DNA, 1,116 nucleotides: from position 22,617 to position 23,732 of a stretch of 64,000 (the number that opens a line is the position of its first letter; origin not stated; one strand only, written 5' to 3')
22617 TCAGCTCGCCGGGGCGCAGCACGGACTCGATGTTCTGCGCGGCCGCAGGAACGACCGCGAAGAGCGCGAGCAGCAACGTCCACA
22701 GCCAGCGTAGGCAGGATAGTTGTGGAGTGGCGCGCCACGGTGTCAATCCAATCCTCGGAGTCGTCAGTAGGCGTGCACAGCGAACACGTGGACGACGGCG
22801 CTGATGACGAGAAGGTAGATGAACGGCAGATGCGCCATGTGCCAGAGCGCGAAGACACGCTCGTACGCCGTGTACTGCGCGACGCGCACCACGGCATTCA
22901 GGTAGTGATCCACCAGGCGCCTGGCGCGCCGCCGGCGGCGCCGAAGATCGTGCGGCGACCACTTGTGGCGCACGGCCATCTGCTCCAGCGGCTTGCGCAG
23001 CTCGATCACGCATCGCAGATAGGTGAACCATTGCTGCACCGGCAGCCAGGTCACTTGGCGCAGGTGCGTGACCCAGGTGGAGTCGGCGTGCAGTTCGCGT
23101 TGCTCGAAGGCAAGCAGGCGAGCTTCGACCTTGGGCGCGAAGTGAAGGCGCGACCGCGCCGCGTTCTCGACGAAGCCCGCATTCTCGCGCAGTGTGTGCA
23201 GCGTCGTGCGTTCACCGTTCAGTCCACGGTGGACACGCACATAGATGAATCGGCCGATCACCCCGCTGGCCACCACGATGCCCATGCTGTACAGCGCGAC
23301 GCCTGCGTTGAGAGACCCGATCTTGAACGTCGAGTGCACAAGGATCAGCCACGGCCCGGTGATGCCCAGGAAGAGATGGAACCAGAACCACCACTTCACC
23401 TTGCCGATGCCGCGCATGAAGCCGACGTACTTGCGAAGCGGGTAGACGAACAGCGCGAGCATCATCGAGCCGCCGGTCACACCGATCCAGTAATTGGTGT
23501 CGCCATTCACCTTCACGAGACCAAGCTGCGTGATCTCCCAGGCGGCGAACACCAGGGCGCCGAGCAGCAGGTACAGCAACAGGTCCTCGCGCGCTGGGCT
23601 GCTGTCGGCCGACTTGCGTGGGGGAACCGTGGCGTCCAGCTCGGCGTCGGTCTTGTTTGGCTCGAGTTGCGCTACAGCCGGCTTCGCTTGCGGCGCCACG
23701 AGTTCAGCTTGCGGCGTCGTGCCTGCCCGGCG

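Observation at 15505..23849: Four-gene porin-cytochrome-type conduit with 51 canonical haem sites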

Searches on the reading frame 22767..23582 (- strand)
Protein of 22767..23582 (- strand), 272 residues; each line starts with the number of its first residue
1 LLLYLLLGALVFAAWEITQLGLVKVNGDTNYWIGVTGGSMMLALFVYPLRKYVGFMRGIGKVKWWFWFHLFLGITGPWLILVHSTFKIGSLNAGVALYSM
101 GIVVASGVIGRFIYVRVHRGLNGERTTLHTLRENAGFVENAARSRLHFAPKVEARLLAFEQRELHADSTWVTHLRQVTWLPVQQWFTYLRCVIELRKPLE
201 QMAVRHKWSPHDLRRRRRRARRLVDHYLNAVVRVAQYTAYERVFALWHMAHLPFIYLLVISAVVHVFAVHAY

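Call 16: find_homologous_proteins(query=window:22767-23582:-)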
Query seq(272 aa) (272 aa): 1333 proteins with E <= 0.001 among 4507 candidates; the best 120 are listed.
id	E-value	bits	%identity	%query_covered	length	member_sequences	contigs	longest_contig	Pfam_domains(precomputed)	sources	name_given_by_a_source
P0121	3.6e-174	596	97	100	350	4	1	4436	-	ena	-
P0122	2.0e-158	544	87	95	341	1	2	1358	-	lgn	-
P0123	1.3e-146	505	81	96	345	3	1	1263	-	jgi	jgi:hypothetical protein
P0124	2.6e-141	488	80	96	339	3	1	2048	-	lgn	-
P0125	1.9e-140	485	80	92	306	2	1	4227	-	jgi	jgi:hypothetical protein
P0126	4.0e-140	484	81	96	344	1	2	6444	-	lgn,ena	-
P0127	1.5e-138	479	77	100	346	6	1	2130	-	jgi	-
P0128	1.9e-138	478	78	91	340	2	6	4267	-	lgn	-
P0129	3.4e-138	478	80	96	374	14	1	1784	-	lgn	-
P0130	8.5e-137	473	76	95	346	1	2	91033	-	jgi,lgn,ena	-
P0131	1.2e-134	466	77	94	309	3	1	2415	-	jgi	jgi:hypothetical protein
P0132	1.5e-134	466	79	96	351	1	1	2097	-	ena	-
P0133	2.8e-134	465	76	100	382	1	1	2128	-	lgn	-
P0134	6.8e-134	463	77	94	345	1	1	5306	-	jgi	jgi:hypothetical protein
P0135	6.9e-134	463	75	96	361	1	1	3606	-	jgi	jgi:hypothetical protein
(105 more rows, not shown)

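Call 18: find_related_loci(query=A1, collection=genome_contigs, flank=10000)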
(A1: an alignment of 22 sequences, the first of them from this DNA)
Query A1 (272 aa) in genome_contigs; peptide patterns used: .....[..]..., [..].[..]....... (x = any residue, [..] = any of these).
67 stretches matched a pattern; 51 encode a relative of the query (tblastn E <= 1e-3); 49 distinct loci.
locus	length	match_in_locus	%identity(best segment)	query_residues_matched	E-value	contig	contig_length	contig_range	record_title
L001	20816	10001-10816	97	1-272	4e-179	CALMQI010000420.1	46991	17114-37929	MAG TPA_asm: uncultured Burkholderiales bacterium isolate SRR5739202_bin.26_CONCOCT_v1.1_MAG genome assembly, contig: ER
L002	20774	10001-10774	79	15-272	6e-132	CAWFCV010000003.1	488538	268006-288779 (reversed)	MAG: uncultured beta proteobacterium isolate MFD04651.bin.2.15 genome assembly, contig: contig_1123, whole genome shotgu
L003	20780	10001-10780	73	13-272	5e-127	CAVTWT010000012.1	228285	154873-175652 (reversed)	MAG: uncultured beta proteobacterium isolate MFD04651.bin.2.120 genome assembly, contig: contig_16032, whole genome shot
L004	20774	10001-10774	72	15-272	2e-126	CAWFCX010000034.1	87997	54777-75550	MAG: uncultured beta proteobacterium isolate MFD04651.bin.3.44 genome assembly, contig: contig_3843, whole genome shotgu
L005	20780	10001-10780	72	13-272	9e-125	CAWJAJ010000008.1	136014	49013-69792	MAG: uncultured beta proteobacterium isolate MFD04651.bin.2.75 genome assembly, contig: contig_4747, whole genome shotgu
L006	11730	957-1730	76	15-272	6e-124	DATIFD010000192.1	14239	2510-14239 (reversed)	MAG TPA_asm: Burkholderiaceae bacterium isolate SMAG_U16386 k141_196534, whole genome shotgun sequence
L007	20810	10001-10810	68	1-272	5e-118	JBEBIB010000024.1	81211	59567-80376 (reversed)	MAG: Burkholderiaceae bacterium isolate SF1_2_13 NODE_216_length_81211_cov_19.893394, whole genome shotgun sequence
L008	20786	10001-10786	70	11-272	5e-117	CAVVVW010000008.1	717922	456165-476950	MAG: uncultured beta proteobacterium isolate MFD04651.bin.1.139 genome assembly, contig: contig_2080, whole genome shotg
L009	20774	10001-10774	72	15-272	8e-117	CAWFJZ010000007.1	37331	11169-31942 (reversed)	MAG: uncultured beta proteobacterium isolate MFD04651.bin.3.78 genome assembly, contig: contig_16280, whole genome shotg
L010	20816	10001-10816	69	1-272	3e-116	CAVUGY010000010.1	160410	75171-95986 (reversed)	MAG: uncultured beta proteobacterium isolate MFD02134.bin.2.15 genome assembly, contig: contig_19137, whole genome shotg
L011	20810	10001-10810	67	1-272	5e-116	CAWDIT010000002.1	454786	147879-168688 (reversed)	MAG: uncultured bacterium isolate MFD04716.bin.1.121 genome assembly, contig: contig_10680, whole genome shotgun sequenc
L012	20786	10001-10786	71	11-272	1e-114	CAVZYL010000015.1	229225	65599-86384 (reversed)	MAG: uncultured beta proteobacterium isolate MFD02134.bin.2.177 genome assembly, contig: contig_18444, whole genome shot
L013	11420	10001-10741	73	15-261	6e-114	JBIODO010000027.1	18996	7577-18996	MAG: Burkholderiales bacterium isolate GcL4-2 k141_715348_length_18996_cov_21.4565, whole genome shotgun sequence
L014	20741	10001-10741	71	15-261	3e-110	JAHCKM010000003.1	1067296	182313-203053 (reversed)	MAG: Burkholderiaceae bacterium isolate TGS_PRO28 PRO28_3, whole genome shotgun sequence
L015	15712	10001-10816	61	1-272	9e-103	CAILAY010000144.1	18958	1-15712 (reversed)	MAG: uncultured beta proteobacterium isolate Ki2-D4_bin-0070 genome assembly, contig: bin-0070:144/200, whole genome sho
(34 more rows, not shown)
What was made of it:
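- Tried and rejected: Its two peptide patterns were too specific to reach Sideroxydans or Leptothrix (call 18).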

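Call 31: search_protein_representatives(protein=window:22767-23582:-)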
Query: 272 residues. Proteins with E-value up to 0.001 (for the whole library): 2124; up to 1e-10: 1178; up to 1e-30: 387. The best 150 are listed.
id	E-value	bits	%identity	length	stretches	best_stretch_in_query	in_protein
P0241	2.4e-88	312.4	57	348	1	1-272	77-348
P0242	8.0e-82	291.0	75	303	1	2-178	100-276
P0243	3.9e-81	288.8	68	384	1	2-208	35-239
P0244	2.1e-79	283.1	50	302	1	2-272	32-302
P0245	1.0e-78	280.8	52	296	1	8-272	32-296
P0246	1.1e-78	280.7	54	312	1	1-272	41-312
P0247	9.0e-77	274.4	49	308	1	1-272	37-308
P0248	9.0e-73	261.3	50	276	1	1-272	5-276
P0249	1.2e-70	254.3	51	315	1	1-272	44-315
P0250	1.8e-67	243.9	47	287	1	1-272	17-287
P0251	2.7e-66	240.0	62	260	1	1-189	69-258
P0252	2.7e-64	233.5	45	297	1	7-272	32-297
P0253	8.4e-62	225.3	43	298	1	3-272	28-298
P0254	3.7e-59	216.6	46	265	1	7-272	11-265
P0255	1.2e-58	215.0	50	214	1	59-272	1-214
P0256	3.1e-57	210.3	42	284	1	3-272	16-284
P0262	1.2e-54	201.9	38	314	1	1-272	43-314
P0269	6.1e-52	193.0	39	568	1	1-271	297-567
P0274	2.8e-51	190.8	36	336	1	9-272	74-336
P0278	3.2e-50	187.3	37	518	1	2-272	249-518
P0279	3.4e-50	187.3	35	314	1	4-272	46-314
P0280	1.0e-49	185.6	37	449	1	2-272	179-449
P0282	2.8e-49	184.2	35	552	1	3-271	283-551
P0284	4.4e-49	183.6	36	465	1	19-272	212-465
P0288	3.8e-48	180.5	34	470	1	2-271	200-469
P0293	2.1e-47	178.1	30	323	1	4-271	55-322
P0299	4.6e-47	177.0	32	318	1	3-272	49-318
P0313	5.6e-46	173.4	34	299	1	2-272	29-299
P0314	8.0e-46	172.9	34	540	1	3-272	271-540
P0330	2.5e-44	168.0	37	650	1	1-272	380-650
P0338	1.0e-43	166.0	33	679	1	6-272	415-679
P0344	2.9e-43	164.5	34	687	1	4-272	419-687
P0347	3.3e-43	164.3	31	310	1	6-272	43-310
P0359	1.6e-42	162.1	31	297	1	8-272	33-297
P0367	6.8e-42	160.0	32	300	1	1-272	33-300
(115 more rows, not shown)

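Call 32: list_cluster_members(proteins=[P0256, P0262, P0274, P0279, P0293, P0299, P0313, P0347, P0359, P0367])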
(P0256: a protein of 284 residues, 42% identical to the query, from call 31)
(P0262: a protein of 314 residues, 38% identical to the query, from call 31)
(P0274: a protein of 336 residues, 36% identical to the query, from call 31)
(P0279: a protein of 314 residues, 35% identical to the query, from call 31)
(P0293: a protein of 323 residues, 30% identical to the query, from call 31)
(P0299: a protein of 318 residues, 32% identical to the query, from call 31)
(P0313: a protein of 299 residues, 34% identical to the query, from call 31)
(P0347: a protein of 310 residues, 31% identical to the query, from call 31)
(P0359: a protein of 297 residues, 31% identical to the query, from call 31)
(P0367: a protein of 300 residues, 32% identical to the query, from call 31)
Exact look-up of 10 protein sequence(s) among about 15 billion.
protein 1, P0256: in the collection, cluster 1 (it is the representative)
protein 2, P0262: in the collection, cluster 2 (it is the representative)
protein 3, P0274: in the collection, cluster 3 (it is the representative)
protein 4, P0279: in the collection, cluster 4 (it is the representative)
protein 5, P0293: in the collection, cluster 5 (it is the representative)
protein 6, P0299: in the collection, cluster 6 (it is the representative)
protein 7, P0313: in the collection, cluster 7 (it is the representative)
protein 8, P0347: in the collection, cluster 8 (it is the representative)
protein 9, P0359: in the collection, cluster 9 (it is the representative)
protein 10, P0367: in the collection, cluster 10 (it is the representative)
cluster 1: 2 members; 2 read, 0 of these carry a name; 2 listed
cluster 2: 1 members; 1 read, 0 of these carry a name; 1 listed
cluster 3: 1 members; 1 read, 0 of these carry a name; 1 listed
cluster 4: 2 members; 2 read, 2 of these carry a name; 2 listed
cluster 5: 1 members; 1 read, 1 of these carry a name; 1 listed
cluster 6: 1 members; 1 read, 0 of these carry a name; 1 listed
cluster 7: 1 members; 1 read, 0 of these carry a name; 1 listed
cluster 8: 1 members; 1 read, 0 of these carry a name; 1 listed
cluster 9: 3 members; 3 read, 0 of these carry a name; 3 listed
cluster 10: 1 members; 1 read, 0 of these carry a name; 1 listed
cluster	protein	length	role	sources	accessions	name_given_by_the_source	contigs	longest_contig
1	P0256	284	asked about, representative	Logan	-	-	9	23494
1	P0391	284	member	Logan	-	-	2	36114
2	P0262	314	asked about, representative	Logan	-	-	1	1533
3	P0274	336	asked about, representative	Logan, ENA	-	-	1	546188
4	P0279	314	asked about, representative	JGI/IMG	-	hypothetical protein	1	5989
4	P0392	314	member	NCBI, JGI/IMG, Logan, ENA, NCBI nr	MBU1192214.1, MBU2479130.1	MAG: transcriptional regulator [Gammaproteobacteria bacterium] | transcriptional regulator [Gammaproteobacteria bacterium]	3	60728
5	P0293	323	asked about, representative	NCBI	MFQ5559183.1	MAG: hypothetical protein ACE5FU_01175 [Nitrospinota bacterium]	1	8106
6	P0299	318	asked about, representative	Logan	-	-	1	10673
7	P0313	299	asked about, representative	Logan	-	-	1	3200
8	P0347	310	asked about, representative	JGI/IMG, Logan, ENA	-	-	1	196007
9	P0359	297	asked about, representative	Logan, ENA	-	-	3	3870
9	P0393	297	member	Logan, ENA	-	-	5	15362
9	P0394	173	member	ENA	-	-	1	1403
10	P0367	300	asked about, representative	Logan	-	-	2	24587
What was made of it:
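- Tried and rejected: Cluster-member look-up of ten distant representatives gave almost no organism names: one Gammaproteobacteria and one Nitrospinota (call 32).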

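Call 39: find_homologous_proteins(query=A3)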
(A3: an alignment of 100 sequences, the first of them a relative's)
Query A3 (100 sequences) (284 aa, profile of the alignment): 1973 proteins with E <= 0.001 among 8000 candidates; the best 120 are listed.
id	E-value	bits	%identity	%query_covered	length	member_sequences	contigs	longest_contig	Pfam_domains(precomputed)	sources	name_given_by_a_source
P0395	8.0e-113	395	34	96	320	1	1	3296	-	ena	-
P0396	1.8e-112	394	32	90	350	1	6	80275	-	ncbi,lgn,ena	-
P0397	4.3e-112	393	35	87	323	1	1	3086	-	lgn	-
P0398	1.2e-111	391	41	91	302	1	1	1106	-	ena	-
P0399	2.9e-110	387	39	91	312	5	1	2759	-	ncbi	-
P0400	4.0e-110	386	40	91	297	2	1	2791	-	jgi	-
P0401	4.1e-110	386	37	86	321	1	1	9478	-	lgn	-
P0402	6.4e-110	386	35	80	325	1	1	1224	-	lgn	-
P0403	7.6e-110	385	41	89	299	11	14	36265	-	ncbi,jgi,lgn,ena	jgi:hypothetical protein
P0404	1.2e-109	385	42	91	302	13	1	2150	-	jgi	jgi:hypothetical protein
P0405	1.5e-109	384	40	90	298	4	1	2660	-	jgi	-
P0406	2.0e-109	384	39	99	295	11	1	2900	-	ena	-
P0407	2.0e-109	384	32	92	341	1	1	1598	-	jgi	-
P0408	2.5e-109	384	38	90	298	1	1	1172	-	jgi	jgi:hypothetical protein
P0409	2.8e-109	384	38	92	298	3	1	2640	-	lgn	-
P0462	2.2e-107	377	39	88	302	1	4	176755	-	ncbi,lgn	-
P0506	2.4e-106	374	40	90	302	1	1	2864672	-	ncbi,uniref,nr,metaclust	ncbi:hypothetical protein SCL_0893 [Sulfuricaulis limicola]|uniref:Uncharacterized protein n=1 Tax=S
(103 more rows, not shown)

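Call 41: find_encoding_contigs(protein=P0506, flank=10000, max_places=1)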
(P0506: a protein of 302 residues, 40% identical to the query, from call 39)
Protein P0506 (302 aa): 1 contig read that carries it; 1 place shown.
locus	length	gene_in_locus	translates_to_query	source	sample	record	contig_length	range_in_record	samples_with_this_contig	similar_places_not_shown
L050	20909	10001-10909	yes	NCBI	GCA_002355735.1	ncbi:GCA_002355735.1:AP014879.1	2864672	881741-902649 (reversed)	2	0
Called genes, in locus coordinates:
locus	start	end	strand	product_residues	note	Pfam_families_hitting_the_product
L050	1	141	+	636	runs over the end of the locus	-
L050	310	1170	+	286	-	PF00535:Glycos_transf_2, PF10111:Glyco_tranf_2_2 (weak), PF13641:Glyco_tranf_2_3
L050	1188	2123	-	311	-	-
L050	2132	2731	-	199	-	PF13489:Methyltransf_23, PF07021:MetW (weak), PF13847:Methyltransf_31, PF08241:Methyltransf_11, PF08242:Methyltransf_12, PF13649:Methyltransf_25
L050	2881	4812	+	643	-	PF04932:Wzy_C, PF07719:TPR_2 (faint), PF13181:TPR_8 (faint)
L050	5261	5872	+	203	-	PF00005:ABC_tran, PF02463:SMC_N (weak), PF13304:AAA_21 (faint)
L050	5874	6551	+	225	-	PF03379:CcmB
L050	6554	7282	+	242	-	PF01578:Cytochrom_C_asm, PF27518:CcmC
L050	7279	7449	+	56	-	PF04995:CcmD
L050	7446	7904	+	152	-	PF03100:CcmE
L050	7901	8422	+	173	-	PF08534:Redoxin, PF00578:AhpC-TSA, PF13905:Thioredoxin_8 (faint)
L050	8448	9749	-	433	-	PF12837:Fer4_6 (weak), PF13237:Fer4_10, PF14697:Fer4_21 (weak), PF07992:Pyr_redox_2, PF12831:FAD_oxidored (weak), PF13450:NAD_binding_8 (weak), PF13738:Pyr_redox_3, PF00070:Pyr_redox (weak), +8 more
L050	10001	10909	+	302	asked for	-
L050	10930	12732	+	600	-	PF02085:Cytochrom_CIII (faint), PF14522:Cytochrome_C7 (faint), PF14537:Cytochrom_c3_2 (faint)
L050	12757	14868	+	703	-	PF02085:Cytochrom_CIII (faint), PF14522:Cytochrome_C7 (faint), PF14537:Cytochrom_c3_2 (faint), PF22113:Mtrc-MtrF_II-IV_dom (faint)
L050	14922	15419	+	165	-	-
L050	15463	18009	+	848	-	PF05036:SPOR (faint)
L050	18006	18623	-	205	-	PF13511:DUF4124 (weak), PF01464:SLT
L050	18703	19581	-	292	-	PF23914:TPR_CcmH_CycH, PF13432:TPR_16 (faint), PF14559:TPR_19 (faint), PF13414:TPR_11 (faint), PF07719:TPR_2 (faint), PF13428:TPR_14 (faint)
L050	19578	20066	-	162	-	PF03918:CcmH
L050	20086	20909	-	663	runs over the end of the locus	PF01578:Cytochrom_C_asm, PF16327:CcmF_C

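Call 42: find_encoding_contigs(protein=P0396, flank=10000, max_places=1)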
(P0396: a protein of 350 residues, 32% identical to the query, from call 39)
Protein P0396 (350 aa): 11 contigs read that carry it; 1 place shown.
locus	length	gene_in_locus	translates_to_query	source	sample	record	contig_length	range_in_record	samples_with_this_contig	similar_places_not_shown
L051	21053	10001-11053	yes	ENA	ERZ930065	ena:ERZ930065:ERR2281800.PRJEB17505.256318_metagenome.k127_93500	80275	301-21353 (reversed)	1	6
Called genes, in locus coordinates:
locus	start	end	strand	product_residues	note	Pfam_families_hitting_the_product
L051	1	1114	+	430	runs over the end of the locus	PF00106:adh_short (weak), PF01073:3Beta_HSD (weak), PF01370:Epimerase, PF05368:NmrA (weak), PF13460:NAD_binding_10, PF13781:DoxX_3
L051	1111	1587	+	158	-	PF10027:DUF2269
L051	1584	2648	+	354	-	PF02129:Peptidase_S15, PF20434:BD-FAE, PF00561:Abhydrolase_1, PF12146:Hydrolase_4, PF01738:DLH (faint), PF07859:Abhydrolase_3, PF08840:BAAT_C (weak), PF00326:Peptidase_S9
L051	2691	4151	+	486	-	PF03631:Virul_fac_BrkB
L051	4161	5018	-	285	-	PF00749:tRNA-synt_1c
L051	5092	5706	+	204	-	PF00730:HhH-GPD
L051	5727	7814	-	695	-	-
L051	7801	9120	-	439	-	PF00037:Fer4 (weak), PF12797:Fer4_2, PF12837:Fer4_6 (weak), PF13237:Fer4_10, PF14697:Fer4_21, PF12838:Fer4_7 (weak), PF07992:Pyr_redox_2, PF13738:Pyr_redox_3, +6 more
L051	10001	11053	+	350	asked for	-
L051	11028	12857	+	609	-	PF02085:Cytochrom_CIII (faint), PF14522:Cytochrome_C7 (faint), PF14537:Cytochrom_c3_2 (faint), PF22113:Mtrc-MtrF_II-IV_dom (faint)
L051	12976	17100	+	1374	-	-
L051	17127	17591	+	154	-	-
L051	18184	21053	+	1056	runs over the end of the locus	?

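Call 43: find_encoding_contigs(protein=P0462, flank=10000, max_places=1)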
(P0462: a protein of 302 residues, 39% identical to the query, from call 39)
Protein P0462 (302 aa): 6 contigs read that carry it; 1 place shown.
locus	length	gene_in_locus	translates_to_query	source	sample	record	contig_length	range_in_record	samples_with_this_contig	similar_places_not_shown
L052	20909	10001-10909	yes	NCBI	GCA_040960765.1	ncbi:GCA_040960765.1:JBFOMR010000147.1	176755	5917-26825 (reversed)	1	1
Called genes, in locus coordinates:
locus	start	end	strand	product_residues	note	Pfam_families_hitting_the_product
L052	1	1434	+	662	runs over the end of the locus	PF07715:Plug, PF00593:TonB_dep_Rec_b-barrel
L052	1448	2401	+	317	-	PF04392:ABC_sub_bind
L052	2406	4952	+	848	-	PF09984:sCache_4, PF00672:HAMP, PF00989:PAS, PF08448:PAS_4, PF13188:PAS_8 (weak), PF13426:PAS_9, PF00990:GGDEF, PF00563:EAL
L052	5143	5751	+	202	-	PF00005:ABC_tran, PF02463:SMC_N (faint), PF13304:AAA_21 (faint)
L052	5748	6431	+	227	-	PF03379:CcmB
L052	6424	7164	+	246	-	PF01578:Cytochrom_C_asm, PF27518:CcmC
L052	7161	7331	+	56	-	PF04995:CcmD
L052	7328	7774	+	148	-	PF03100:CcmE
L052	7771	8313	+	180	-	PF00578:AhpC-TSA, PF08534:Redoxin, PF13905:Thioredoxin_8 (weak)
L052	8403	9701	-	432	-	PF03486:HI0933_like (faint), PF12838:Fer4_7 (faint), PF12797:Fer4_2 (faint), PF12837:Fer4_6 (faint), PF13237:Fer4_10, PF00890:FAD_binding_2 (weak), PF07992:Pyr_redox_2, PF13738:Pyr_redox_3, +5 more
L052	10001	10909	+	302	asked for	-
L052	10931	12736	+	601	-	PF02085:Cytochrom_CIII (faint), PF14537:Cytochrom_c3_2 (faint), PF22113:Mtrc-MtrF_II-IV_dom (faint), PF14522:Cytochrome_C7 (weak)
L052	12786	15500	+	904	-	PF02085:Cytochrom_CIII (faint), PF09699:Paired_CXXCH_1 (faint), PF14537:Cytochrom_c3_2 (faint), PF22113:Mtrc-MtrF_II-IV_dom (faint), PF14522:Cytochrome_C7 (weak)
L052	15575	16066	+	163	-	-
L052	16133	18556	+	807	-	PF13371:TPR_9 (weak), PF13432:TPR_16 (weak)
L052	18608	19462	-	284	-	PF13432:TPR_16 (faint), PF14559:TPR_19 (faint), PF13431:TPR_17 (faint), PF13429:TPR_15 (weak), PF23914:TPR_CcmH_CycH, PF00515:TPR_1 (weak), PF07719:TPR_2 (weak), PF13428:TPR_14 (weak), +4 more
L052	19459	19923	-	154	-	PF03918:CcmH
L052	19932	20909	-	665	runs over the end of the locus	PF01578:Cytochrom_C_asm, PF16327:CcmF_C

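Call 46: search_protein_families(library=pfam, proteins=[P0269, P0278, P0282, P0330, P0338, P0344, P0280, P0284, P0288, P0314], max_evalue=0.001)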
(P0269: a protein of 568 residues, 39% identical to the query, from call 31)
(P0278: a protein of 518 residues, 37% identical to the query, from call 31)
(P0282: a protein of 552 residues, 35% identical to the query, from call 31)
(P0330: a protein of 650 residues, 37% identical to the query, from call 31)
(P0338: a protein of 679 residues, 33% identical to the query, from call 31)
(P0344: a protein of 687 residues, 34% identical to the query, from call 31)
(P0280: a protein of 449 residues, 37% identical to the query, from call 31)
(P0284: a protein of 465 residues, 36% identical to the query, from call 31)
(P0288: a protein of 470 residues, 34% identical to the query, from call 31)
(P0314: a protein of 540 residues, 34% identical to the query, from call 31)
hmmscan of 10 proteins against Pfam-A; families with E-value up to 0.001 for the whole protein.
P0269 (568 aa): 0 families

P0278 (518 aa): 0 families

P0282 (552 aa): 0 families

P0330 (650 aa): 1 family
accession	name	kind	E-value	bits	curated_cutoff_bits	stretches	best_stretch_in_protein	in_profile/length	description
PF05036.18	SPOR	-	1.1e-07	32.5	21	0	59-97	34-72/76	SPOR domain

P0338 (679 aa): 0 families

P0344 (687 aa): 13 families
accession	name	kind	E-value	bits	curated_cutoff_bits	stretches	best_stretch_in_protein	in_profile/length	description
PF00515.34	TPR_1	-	7.4e-25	86.2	27.8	2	100-133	1-34/34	Tetratricopeptide repeat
PF07719.23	TPR_2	-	2.3e-23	80.7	27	2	100-133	1-34/34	Tetratricopeptide repeat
PF13414.12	TPR_11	-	3.1e-23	81.6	26.8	3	73-114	1-42/42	TPR repeat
PF13181.12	TPR_8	-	1.5e-16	59.5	25.7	1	100-133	1-34/34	Tetratricopeptide repeat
PF13431.12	TPR_17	-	1.3e-14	53.5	24.4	2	55-87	2-34/34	Tetratricopeptide repeat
PF13432.12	TPR_16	-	4.7e-14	53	32.7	1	70-133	1-64/65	Tetratricopeptide repeat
PF13428.12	TPR_14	-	2.7e-08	34.1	23.5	0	103-140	4-41/44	Tetratricopeptide repeat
PF13424.12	TPR_12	-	4.6e-08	33.6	30.1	1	70-130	7-75/77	Tetratricopeptide repeat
PF13371.12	TPR_9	-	1.9e-07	31.4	35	1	75-134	4-63/73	Tetratricopeptide repeat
PF14559.12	TPR_19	-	8.3e-07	29.7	25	1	80-141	5-65/68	Tetratricopeptide repeat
PF13174.12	TPR_6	-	2e-06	28.5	26.3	0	106-132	6-32/33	Tetratricopeptide repeat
PF13374.12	TPR_10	-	1.3e-05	25.5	27.5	0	100-128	2-30/42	Tetratricopeptide repeat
PF13176.12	TPR_7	-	2e-05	24.7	27.9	0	107-132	6-31/36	Tetratricopeptide repeat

P0280 (449 aa): 1 family
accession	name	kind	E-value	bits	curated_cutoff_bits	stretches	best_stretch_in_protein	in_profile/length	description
PF07719.23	TPR_2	-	2.9e-05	24.3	27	0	53-75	2-24/34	Tetratricopeptide repeat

P0284 (465 aa): 1 family
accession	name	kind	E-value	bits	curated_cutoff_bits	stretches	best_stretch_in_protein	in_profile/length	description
PF12895.13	ANAPC3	-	6e-05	23.7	27.2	1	47-106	23-81/82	Anaphase-promoting complex, cyclosome, subunit 3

P0288 (470 aa): 0 families

P0314 (540 aa): 0 families
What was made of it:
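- No IMP-flavoprotein fusion was found among ten long IMP homologues (call 46).
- Tried and rejected: Their extensions are TPR, SPOR or unassigned, not flavoprotein (call 46).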

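Call 59: search_protein_families(library=pfam, proteins=[L050:14922-15419:+, L052:15575-16066:+, L050:15463-16000:+], max_evalue=1)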
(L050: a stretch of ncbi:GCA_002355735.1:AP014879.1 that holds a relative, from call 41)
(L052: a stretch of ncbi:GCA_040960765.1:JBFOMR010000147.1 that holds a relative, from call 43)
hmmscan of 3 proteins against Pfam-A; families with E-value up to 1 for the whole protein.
L050:14922-15419:+ (165 aa): 0 families

L052:15575-16066:+ (163 aa): 0 families

L050:15463-16000:+ (179 aa): 1 family
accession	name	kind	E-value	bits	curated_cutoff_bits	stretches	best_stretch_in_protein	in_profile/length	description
PF05036.18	SPOR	-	0.011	16.4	21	1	73-102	35-64/76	SPOR domain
